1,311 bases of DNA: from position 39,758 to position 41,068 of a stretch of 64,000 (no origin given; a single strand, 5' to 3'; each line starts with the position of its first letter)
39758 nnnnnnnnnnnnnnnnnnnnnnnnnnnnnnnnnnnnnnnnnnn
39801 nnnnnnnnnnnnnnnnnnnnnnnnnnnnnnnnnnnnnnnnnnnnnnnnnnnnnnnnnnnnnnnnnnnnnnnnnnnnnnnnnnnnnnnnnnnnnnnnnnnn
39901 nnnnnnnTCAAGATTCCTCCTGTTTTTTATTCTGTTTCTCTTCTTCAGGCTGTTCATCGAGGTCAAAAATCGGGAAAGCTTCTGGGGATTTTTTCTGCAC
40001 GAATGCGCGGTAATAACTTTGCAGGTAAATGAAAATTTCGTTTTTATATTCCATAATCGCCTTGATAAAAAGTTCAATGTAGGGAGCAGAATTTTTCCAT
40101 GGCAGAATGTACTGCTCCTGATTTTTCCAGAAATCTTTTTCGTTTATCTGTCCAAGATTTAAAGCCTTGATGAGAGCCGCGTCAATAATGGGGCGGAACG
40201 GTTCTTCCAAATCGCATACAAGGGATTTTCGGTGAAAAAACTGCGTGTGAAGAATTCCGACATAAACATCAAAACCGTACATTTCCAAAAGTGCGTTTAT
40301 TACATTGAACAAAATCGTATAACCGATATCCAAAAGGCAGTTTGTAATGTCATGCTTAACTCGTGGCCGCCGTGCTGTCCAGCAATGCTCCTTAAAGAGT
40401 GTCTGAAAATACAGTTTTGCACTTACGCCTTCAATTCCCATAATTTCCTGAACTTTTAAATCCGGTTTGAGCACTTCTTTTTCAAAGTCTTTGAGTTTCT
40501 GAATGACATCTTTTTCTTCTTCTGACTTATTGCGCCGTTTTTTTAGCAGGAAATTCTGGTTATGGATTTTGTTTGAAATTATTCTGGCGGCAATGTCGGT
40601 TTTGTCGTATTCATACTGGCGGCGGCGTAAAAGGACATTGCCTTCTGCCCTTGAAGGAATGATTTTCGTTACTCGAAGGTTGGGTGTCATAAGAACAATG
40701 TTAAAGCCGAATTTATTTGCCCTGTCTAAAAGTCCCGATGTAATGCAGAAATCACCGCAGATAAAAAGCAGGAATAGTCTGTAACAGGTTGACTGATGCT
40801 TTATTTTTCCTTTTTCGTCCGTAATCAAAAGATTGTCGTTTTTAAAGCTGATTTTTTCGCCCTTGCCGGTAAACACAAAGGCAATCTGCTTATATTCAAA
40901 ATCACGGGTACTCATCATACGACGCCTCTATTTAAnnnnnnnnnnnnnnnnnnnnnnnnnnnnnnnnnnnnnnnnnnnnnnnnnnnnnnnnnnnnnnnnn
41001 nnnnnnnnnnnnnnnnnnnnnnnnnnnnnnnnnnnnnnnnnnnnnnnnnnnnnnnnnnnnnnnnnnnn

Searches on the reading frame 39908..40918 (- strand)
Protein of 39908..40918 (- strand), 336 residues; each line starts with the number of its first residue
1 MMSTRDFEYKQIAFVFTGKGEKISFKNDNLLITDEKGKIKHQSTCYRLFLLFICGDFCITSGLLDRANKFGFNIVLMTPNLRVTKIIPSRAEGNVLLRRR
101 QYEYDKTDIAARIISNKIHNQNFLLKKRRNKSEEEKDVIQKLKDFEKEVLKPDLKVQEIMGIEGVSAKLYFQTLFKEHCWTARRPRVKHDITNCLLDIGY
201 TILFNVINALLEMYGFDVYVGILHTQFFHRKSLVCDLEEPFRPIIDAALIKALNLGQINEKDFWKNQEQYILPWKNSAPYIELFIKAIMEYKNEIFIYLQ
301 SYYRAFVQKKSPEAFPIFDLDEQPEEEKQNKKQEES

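Call 88: search_protein_families(library=pfam, proteins=[window:39908-40918:-], max_evalue=0.0001)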
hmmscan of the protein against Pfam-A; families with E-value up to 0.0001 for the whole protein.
window:39908-40918:- (336 aa): 1 family
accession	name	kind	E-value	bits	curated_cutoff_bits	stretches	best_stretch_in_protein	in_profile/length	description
PF01867.21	Cas_Cas1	-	5.7e-50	170.5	22.3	1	16-273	3-270/283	CRISPR associated protein Cas1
